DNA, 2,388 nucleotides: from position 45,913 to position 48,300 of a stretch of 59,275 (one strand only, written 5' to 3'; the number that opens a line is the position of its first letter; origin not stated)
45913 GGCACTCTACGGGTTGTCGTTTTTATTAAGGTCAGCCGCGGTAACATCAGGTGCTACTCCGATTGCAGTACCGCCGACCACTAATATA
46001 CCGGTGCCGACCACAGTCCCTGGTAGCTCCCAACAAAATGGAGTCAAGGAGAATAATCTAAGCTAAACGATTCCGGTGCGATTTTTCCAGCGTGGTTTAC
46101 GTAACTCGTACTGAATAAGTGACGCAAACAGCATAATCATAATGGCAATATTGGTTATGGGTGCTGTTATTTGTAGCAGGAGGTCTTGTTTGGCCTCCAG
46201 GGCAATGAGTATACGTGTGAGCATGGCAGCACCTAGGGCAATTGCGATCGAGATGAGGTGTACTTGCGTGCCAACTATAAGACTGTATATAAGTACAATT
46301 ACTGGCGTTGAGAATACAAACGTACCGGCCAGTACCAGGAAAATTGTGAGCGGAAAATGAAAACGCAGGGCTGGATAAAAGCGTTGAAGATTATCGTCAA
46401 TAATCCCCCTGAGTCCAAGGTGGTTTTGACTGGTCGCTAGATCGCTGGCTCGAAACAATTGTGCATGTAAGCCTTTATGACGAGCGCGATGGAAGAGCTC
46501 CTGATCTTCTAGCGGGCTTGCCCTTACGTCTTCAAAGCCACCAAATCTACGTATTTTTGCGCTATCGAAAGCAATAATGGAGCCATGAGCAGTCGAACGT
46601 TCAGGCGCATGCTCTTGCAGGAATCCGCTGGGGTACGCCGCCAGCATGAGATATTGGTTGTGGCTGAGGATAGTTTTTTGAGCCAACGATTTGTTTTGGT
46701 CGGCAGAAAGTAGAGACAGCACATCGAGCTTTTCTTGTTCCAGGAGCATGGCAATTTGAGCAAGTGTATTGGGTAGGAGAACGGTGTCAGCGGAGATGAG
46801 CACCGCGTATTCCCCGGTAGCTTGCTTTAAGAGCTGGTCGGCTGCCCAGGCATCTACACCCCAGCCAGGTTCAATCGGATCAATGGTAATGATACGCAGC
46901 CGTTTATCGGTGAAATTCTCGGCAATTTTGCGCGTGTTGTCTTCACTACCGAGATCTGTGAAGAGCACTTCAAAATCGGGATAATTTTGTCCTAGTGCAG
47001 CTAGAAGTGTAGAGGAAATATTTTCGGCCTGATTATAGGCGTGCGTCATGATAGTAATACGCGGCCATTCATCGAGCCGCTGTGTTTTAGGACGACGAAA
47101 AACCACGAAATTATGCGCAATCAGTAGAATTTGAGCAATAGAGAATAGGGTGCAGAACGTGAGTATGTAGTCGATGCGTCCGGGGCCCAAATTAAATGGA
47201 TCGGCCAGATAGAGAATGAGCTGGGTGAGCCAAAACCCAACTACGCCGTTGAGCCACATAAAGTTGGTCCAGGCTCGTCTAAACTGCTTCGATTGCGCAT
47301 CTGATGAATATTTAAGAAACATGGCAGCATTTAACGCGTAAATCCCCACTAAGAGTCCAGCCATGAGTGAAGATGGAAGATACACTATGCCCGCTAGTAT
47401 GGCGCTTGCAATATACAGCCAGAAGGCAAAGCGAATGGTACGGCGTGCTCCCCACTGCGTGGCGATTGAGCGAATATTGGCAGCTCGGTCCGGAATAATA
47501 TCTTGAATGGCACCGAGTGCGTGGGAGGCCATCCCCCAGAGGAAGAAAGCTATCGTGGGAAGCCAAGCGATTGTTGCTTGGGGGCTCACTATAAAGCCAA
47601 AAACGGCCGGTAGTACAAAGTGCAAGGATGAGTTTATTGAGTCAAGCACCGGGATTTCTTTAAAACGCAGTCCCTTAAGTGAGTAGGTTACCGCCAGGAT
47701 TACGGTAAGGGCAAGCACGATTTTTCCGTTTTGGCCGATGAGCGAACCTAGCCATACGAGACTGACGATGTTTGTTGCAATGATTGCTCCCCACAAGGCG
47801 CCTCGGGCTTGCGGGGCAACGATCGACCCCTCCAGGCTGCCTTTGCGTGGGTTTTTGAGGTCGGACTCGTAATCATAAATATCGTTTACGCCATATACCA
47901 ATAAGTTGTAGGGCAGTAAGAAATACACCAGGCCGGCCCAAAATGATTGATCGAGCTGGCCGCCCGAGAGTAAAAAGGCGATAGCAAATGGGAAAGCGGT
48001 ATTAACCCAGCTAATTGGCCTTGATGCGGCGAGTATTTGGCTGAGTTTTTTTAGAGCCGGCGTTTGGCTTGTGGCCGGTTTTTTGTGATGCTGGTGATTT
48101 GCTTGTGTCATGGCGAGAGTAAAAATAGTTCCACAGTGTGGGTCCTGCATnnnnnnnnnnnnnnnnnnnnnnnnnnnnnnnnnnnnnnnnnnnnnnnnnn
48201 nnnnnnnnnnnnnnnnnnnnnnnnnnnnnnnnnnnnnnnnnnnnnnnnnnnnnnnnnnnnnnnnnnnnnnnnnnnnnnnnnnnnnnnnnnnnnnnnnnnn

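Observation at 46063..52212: Complete actinobacterial-style (C50-type) carotenoid gene cluster in a reduced genome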

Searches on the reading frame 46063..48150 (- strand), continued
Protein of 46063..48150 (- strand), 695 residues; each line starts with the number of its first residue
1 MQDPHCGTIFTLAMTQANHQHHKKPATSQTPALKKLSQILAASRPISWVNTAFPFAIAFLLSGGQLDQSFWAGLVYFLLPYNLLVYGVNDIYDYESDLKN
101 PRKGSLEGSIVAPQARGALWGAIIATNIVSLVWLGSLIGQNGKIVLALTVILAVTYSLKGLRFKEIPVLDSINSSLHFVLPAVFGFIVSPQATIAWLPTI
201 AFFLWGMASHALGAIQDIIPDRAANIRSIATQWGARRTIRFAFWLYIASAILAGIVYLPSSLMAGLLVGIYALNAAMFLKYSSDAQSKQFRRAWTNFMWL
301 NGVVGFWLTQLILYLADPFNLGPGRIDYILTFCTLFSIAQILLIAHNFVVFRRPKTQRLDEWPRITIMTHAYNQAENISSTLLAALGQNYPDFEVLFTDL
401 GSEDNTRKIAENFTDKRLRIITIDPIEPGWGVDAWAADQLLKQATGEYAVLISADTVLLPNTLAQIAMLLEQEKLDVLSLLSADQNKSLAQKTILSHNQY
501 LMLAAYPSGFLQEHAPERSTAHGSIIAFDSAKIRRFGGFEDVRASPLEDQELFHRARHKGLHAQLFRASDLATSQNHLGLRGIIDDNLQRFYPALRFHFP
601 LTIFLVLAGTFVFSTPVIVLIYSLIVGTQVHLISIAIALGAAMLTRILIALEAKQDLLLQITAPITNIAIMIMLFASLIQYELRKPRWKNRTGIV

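Call 64: predict_structure(alignment_id=A3)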
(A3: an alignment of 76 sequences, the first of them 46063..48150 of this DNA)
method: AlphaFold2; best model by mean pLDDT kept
length: 695 residues; sequences in the alignment: 76
mean_pLDDT: 91.1   pTM: 0.89
mean pLDDT of the five models: 91.1, 90.5, 90.5, 90.0, 89.7
residues with pLDDT >= 90: 562; 70-90: 88; 50-70: 15; < 50: 30
segments of 3 or more residues with pLDDT < 50: 1-22, 688-695
pLDDT, mean of each block of 10 residues (from residue 1): 33 40 64 93 91 95 94 98 95 85 70 92 98 98 98 90 87 96 97 95 98 95 91 97 98 94 97 97 95 95 94 90 95 98 97 96 98 94 98 98 96 98 92 94 98 96 98 97 92 94 92 85 91 95 88 90 95 90 91 92 97 97 94 97 97 94 96 96 64 37
secondary structure, 60 per line:
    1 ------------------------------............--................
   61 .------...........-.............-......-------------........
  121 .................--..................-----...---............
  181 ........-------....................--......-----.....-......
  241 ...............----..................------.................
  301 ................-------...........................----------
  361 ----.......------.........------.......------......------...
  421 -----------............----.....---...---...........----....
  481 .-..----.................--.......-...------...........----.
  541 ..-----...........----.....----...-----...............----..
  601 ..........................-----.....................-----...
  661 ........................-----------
elements in order (helices of 4 or more, strands of 3 or more residues): H31-42 H45-61 H68-78 H80-92 H94-99 H113-137 H140-157 H169-188 H196-215 H218-223 H229-233 H235-255 H260-277 H284-316 H324-350 E365-371 H378-386 E393-399 H406-411 E418-420 H432-443 E448-452 E456-458 H462-472 E477-481 H489-505 H508-514 E525-529 H530-535 H548-558 E563-567 E572-574 H580-594 H599-626 H632-652 H658-684
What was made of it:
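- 46063..48150 (-): UbiA-GT2 fusion protein. The ORF is 695 aa. The probable start is M14 at 48111, because homologues are about 670 aa. AlphaFold2 model with mean pLDDT 91.1 and pTM 0.89 (call 64).
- The fusion gives a confident single model: pLDDT 91.1, pTM 0.89 (call 64).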

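Call 66: fold_search(model_id=the predicted structure, library=pdb)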
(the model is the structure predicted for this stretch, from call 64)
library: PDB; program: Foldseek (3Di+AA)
matches with E <= 10: 850; with E <= 0.001: 221
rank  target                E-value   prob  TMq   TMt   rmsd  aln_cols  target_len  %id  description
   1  6yv7_A                4.1e-09  1.00  0.32  0.59   8.6       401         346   20  Mannosyltransferase PcManGT from Pyrobaculum calidifontis (released 2020-07-22)
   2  9omh_A                4.9e-09  1.00  0.25  0.57   9.1       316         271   17  WrtF fucosyltransferase - Apo (released 2025-10-29)
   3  6yv7_B                6.2e-09  1.00  0.32  0.59   8.5       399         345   20  Mannosyltransferase PcManGT from Pyrobaculum calidifontis (released 2020-07-22)
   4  9omn_B                9.4e-09  1.00  0.24  0.57   7.3       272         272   16  WrtF fucosyltransferase - GDP-2-deoxy-2-fluoro-beta-L-fucose (released 2025-10-29)
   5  9omh_D                1.5e-08  1.00  0.24  0.57  10.6       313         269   16  WrtF fucosyltransferase - Apo (released 2025-10-29)
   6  9b8v_E                1.8e-08  1.00  0.34  0.29  25.3       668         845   12  AlphaFold2 informed cryo-EM model of the E. coli cellulose synthase BcsAG3B6 complex (released 2025-02-19)
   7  9omh_C                2.4e-08  1.00  0.24  0.59   5.6       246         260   19  WrtF fucosyltransferase - Apo (released 2025-10-29)
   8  9omj_A                2.6e-08  1.00  0.23  0.56   6.6       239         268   18  WrtF fucosyltransferase - GDP-beta-L-fucose (released 2025-10-29)
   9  9omm_A                3.0e-08  1.00  0.24  0.60   5.3       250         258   18  WrtF fucosyltransferase - tetrasaccharide product (released 2025-10-29)
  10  9omi_A                4.3e-08  1.00  0.24  0.57   9.3       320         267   16  WrtF fucosyltransferase - GDP (released 2025-10-29)
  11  9oml_B                4.3e-08  1.00  0.25  0.56   9.2       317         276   16  WrtF fucosyltransferase - acetylated trisaccharide acceptor (released 2025-10-29)
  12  9omk_B                5.5e-08  1.00  0.23  0.58   6.6       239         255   19  WrtF fucosyltransferase - trisaccharide acceptor (released 2025-10-29)
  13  9oml_A                6.0e-08  1.00  0.24  0.59   5.7       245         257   18  WrtF fucosyltransferase - acetylated trisaccharide acceptor (released 2025-10-29)
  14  9omh_B                6.5e-08  1.00  0.23  0.55   6.6       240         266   18  WrtF fucosyltransferase - Apo (released 2025-10-29)
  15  9omm_B                7.4e-08  1.00  0.25  0.58   6.0       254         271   18  WrtF fucosyltransferase - tetrasaccharide product (released 2025-10-29)
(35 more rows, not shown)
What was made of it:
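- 47203..48081 (-): CrtEb-type lycopene elongase (UbiA) domain, residues about 24-316. Asp-rich motifs are N89-D90..D93..D97 and D217..D221. Foldseek hit to AfUbiA 4TQ4, TM 0.68 (call 66).
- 46075..47103 (-): Membrane-anchored GT2 glycosyltransferase domain, residues about 350-692. It is preceded by a linker transmembrane helix (residues 324-350) and followed by three C-terminal helices. Foldseek top hit is PcManGT 6YV7, E 4e-9 (call 66).
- On GT2 glycosyltransferases (GT-A fold, inverting): The fold matches GT2 structures (call 66).
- Its two halves match a DMAPP-bound UbiA structure (4TQ4) and a membrane GT2 mannosyltransferase (6YV7) (call 66). The closest solved GT2 fold acts on lipid-phosphate-type acceptors (call 66).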

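Call 75: search_protein_families(library=ncbifam, proteins=[P0110], max_evalue=1e-20)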
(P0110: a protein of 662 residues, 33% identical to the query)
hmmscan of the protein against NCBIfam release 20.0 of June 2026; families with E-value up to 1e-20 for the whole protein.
P0110 (662 aa): 5 families
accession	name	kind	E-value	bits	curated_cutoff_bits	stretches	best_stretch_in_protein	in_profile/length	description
NF009608.0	PRK13105.1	equivalog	6.8e-79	265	217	1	4-278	11-288/291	prenyltransferase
TIGR03469.1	HpnB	hypoth_equivalog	1.6e-48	165.7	379.25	1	298-656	15-384/386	hopene-associated glycosyltransferase HpnB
NF010119.0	PRK13595.1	equivalog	5.4e-39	134.4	248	1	7-239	17-246/292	prenyltransferase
NF009516.0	PRK12875.1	equivalog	2.3e-33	115.5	205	1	5-273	20-283/292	prenyltransferase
NF045692.1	OglycostaseCruG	equivalog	2.7e-25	89.1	600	1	298-587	16-307/386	2'-O-glycosyltransferase CruG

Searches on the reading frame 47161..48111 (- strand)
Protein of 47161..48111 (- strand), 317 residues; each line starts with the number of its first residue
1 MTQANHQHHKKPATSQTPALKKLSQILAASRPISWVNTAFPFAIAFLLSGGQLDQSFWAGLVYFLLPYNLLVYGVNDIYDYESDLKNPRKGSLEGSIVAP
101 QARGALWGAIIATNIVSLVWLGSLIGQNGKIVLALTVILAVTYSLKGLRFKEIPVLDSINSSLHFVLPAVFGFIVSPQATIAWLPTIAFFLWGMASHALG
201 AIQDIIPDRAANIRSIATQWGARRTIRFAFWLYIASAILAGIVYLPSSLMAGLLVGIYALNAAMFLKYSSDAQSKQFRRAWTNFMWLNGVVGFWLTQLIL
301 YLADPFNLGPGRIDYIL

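Call 23: search_protein_representatives(protein=window:47161-48111:-)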
Query: 317 residues. Proteins with E-value up to 0.001 (for the whole library): 1311; up to 1e-10: 744; up to 1e-30: 81. The best 150 are listed.
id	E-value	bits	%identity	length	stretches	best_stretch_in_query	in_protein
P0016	3.3e-118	411.1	63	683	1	6-317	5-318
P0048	3.5e-86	305.9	51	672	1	23-308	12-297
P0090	5.9e-86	305.2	54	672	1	20-302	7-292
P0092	3.0e-78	279.9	48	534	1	25-305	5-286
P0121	3.3e-69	250.1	48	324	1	23-313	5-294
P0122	1.9e-66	241.1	46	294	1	24-303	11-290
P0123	7.8e-65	235.8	48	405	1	18-300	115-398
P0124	3.5e-64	233.6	51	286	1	25-300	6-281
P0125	1.7e-63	231.4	44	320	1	20-298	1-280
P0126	2.9e-63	230.6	45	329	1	23-310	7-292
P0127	2.9e-63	230.6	48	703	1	20-302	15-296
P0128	2.8e-62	227.4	42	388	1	23-302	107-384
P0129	8.8e-60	219.2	45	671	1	25-301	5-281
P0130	1.2e-57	212.2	43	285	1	20-302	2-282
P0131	1.3e-57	212.1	45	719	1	21-300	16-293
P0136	2.0e-56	208.1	50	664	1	25-301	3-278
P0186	9.4e-34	133.7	29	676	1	23-303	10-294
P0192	7.5e-32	127.4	34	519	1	25-300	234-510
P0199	2.2e-30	122.6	35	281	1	23-302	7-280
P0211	5.6e-29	118.0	35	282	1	23-300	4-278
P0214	9.5e-29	117.2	32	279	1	28-294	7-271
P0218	1.9e-28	116.2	34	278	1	28-296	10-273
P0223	1.2e-27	113.6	35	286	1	23-298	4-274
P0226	3.1e-27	112.3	35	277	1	22-295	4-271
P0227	4.1e-27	111.9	35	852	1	18-305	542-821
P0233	1.2e-26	110.3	35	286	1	22-306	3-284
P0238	3.5e-26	108.8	36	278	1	24-302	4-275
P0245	7.3e-26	107.7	31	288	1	20-292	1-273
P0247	7.6e-26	107.7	34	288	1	20-296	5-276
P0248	7.6e-26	107.7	33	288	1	26-302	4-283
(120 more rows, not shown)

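Call 27: list_cluster_members(proteins=[P0121, P0123, P0127, P0131, P0186, P0192, P0199, P0227, P0214, P0136])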
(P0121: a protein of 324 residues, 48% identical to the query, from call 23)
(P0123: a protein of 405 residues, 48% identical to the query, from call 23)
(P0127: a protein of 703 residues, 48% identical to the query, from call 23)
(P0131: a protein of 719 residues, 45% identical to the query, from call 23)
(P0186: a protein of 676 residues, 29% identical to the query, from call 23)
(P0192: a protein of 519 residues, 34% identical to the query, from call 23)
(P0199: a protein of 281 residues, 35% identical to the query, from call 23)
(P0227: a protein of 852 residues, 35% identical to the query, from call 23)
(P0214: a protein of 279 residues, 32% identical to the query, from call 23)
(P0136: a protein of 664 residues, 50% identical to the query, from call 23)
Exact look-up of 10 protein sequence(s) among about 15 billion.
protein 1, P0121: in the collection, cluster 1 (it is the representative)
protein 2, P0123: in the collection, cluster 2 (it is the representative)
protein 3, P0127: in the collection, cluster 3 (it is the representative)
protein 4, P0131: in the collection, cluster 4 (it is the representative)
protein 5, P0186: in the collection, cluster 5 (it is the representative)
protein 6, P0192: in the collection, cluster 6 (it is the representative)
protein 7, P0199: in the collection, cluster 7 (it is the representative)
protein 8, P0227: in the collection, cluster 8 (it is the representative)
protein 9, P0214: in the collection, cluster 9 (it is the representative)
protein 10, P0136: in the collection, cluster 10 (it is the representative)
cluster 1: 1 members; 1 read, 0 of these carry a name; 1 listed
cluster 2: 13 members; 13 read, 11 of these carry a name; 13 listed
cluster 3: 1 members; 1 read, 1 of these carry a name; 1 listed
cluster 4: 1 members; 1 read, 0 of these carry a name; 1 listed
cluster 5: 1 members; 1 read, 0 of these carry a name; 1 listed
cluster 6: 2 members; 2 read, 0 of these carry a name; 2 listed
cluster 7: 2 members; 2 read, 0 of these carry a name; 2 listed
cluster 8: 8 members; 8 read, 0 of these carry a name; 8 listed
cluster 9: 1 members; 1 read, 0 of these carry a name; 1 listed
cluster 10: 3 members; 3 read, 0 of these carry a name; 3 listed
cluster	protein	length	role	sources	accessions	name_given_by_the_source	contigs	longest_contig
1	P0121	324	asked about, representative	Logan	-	-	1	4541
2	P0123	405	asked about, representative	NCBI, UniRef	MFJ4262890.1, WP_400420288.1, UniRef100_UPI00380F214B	prenyltransferase [Paenarthrobacter nicotinovorans] | prenyltransferase n=1 Tax=Paenarthrobacter nicotinovorans TaxID=29320 RepID=UPI00380F214B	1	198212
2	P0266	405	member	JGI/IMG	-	lycopene cyclase domain-containing protein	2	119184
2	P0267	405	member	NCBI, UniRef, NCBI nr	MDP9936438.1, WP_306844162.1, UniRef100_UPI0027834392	lycopene cyclase domain-containing protein [Paenarthrobacter nicotinovorans] | prenyltransferase n=1 Tax=Paenarthrobacter nicotinovorans TaxID=29320 RepID=UPI0027834392 | prenyltransferase [Paenarthrobacter nicotinovorans]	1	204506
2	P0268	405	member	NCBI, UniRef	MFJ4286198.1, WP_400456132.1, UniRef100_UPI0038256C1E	prenyltransferase [Paenarthrobacter nicotinovorans] | prenyltransferase n=1 Tax=Paenarthrobacter nicotinovorans TaxID=29320 RepID=UPI0038256C1E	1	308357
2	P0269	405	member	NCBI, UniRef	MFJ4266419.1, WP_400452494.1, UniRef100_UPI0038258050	prenyltransferase [Paenarthrobacter nicotinovorans] | prenyltransferase n=1 Tax=Paenarthrobacter nicotinovorans TaxID=29320 RepID=UPI0038258050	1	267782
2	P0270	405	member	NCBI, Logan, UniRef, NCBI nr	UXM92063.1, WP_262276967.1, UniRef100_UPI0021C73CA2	prenyltransferase [Paenarthrobacter sp. JL.01a] | prenyltransferase n=1 Tax=Paenarthrobacter sp. JL.01a TaxID=2979324 RepID=UPI0021C73CA2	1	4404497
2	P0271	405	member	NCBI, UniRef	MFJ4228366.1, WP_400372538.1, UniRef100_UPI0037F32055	prenyltransferase [Paenarthrobacter nicotinovorans] | prenyltransferase n=1 Tax=Paenarthrobacter nicotinovorans TaxID=29320 RepID=UPI0037F32055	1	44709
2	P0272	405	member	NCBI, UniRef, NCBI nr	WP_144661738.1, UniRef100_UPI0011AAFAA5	prenyltransferase [Paenarthrobacter nicotinovorans] | prenyltransferase n=1 Tax=Paenarthrobacter nicotinovorans TaxID=29320 RepID=UPI0011AAFAA5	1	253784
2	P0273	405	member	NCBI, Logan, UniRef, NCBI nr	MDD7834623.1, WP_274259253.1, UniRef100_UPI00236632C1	prenyltransferase [Paenarthrobacter sp. AB444] | prenyltransferase n=1 Tax=Paenarthrobacter sp. AB444 TaxID=3025681 RepID=UPI00236632C1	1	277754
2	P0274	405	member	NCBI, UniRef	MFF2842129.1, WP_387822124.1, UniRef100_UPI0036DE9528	prenyltransferase [Paenarthrobacter sp. NPDC057981] | prenyltransferase n=1 Tax=Paenarthrobacter sp. NPDC057981 TaxID=3346297 ...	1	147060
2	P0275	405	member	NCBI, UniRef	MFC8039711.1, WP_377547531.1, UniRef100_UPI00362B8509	prenyltransferase [Paenarthrobacter sp. NPDC057355] | prenyltransferase n=1 Tax=Paenarthrobacter sp. NPDC057355 TaxID=3346105 ...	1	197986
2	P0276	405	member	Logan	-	-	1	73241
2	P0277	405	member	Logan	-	-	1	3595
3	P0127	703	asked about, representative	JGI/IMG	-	4-hydroxybenzoate polyprenyltransferase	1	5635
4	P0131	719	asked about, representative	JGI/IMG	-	-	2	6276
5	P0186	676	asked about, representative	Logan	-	-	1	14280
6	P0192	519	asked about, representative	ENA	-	-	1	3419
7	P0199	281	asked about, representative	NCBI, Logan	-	-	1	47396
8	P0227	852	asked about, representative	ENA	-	-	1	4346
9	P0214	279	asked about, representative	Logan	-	-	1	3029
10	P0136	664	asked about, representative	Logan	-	-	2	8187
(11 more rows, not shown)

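Call 42: search_solved_structures(query=window:47161-48111:-, max_evalue=0.01)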
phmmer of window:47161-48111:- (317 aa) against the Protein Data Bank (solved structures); distinct sequences matched with E-value up to 0.01: 0.
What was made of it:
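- Tried and rejected: UbiA domain against PDB sequences. phmmer gave no hit (call 42).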

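Call 74: list_cluster_members(proteins=[P0211, P0218, P0223, P0226, P0233, P0238, P0245, P0247, P0248, P0124])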
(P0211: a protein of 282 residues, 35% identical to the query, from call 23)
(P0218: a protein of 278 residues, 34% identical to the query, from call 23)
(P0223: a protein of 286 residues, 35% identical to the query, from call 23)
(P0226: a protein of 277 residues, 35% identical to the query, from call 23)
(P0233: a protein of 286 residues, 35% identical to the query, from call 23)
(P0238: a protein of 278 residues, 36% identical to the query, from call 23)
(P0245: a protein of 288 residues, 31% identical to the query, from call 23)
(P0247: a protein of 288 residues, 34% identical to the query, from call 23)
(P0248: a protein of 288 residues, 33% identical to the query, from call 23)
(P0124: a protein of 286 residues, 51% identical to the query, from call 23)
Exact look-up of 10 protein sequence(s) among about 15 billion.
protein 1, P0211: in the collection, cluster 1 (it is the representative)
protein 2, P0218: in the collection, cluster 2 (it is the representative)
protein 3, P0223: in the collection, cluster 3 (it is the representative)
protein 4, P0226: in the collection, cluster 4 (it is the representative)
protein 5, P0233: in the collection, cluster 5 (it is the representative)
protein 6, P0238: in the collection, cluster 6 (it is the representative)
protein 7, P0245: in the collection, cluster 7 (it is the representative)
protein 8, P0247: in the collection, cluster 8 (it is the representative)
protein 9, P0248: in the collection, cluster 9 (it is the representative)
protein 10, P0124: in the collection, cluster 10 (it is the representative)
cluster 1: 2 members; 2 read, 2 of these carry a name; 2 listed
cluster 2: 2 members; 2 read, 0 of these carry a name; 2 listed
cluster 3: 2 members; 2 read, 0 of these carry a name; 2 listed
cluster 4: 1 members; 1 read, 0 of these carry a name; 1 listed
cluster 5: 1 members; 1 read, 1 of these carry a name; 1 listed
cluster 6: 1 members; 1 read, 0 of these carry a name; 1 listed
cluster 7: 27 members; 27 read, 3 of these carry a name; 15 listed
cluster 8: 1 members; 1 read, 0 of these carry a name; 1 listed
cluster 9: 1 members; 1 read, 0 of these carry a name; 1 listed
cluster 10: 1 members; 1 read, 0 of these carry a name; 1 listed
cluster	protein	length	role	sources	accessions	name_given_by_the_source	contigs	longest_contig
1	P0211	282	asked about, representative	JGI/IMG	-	lycopene elongase/hydratase (dihydrobisanhydrobacterioruberin-forming)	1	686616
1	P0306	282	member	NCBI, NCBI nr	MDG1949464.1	MAG: prenyltransferase [bacterium] | prenyltransferase [bacterium]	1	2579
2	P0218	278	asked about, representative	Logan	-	-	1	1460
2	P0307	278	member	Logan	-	-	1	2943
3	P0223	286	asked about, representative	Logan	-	-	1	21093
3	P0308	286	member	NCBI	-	-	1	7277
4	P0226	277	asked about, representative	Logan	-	-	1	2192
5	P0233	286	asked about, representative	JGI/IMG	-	lycopene elongase/hydratase (dihydrobisanhydrobacterioruberin-forming)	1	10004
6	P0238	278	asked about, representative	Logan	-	-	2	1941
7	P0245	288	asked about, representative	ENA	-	-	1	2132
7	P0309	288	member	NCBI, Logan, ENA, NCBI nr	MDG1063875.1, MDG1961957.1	MAG: prenyltransferase [Flavobacteriaceae bacterium] | prenyltransferase [Flavobacteriaceae bacterium]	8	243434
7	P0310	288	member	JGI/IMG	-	4-hydroxybenzoate polyprenyltransferase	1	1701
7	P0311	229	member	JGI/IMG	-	4-hydroxybenzoate polyprenyltransferase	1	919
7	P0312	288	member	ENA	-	-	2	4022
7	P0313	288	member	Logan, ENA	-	-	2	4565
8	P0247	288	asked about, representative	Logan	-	-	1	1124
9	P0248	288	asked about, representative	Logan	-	-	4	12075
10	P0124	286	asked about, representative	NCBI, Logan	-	-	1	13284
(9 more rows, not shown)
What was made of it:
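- Tried and rejected: Two carry JGI LyeJ-type names, which was enough to orient the tree (calls 27, 74).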

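Call 75: search_protein_families(library=ncbifam, proteins=[P0211, P0233, P0245], max_evalue=1e-20)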
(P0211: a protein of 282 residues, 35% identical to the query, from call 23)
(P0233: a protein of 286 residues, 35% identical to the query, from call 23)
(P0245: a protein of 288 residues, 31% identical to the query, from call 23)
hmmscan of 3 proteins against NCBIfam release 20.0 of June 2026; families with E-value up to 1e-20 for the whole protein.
P0211 (282 aa): 3 families
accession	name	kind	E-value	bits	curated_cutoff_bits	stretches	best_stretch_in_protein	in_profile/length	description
NF009516.0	PRK12875.1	equivalog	1.5e-74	250.7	205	1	3-279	16-287/292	prenyltransferase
NF010119.0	PRK13595.1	equivalog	9.1e-44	150.1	248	1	4-280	12-289/292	prenyltransferase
NF009608.0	PRK13105.1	equivalog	1.1e-43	149.5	217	1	2-279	7-287/291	prenyltransferase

P0233 (286 aa): 3 families
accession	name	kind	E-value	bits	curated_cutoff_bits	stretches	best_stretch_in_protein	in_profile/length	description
NF009516.0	PRK12875.1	equivalog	2.8e-71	240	205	1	3-273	16-279/292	prenyltransferase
NF010119.0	PRK13595.1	equivalog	1.6e-53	182.1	248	1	3-268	11-274/292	prenyltransferase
NF009608.0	PRK13105.1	equivalog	3.5e-49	167.5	217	1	3-254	8-258/291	prenyltransferase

P0245 (288 aa): 3 families
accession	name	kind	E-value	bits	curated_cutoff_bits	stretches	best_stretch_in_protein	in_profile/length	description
NF009516.0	PRK12875.1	equivalog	2.9e-66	223.5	205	1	2-282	15-287/292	prenyltransferase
NF010119.0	PRK13595.1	equivalog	3.6e-39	135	248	1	4-232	12-236/292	prenyltransferase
NF009608.0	PRK13105.1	equivalog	2.8e-32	112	217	1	3-277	8-282/291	prenyltransferase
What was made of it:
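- Closest known: Bacterioruberin pathway LyeJ-CrtD-CruF. Different: It uses a different elongase subgroup (NF009516, calls 74, 75).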
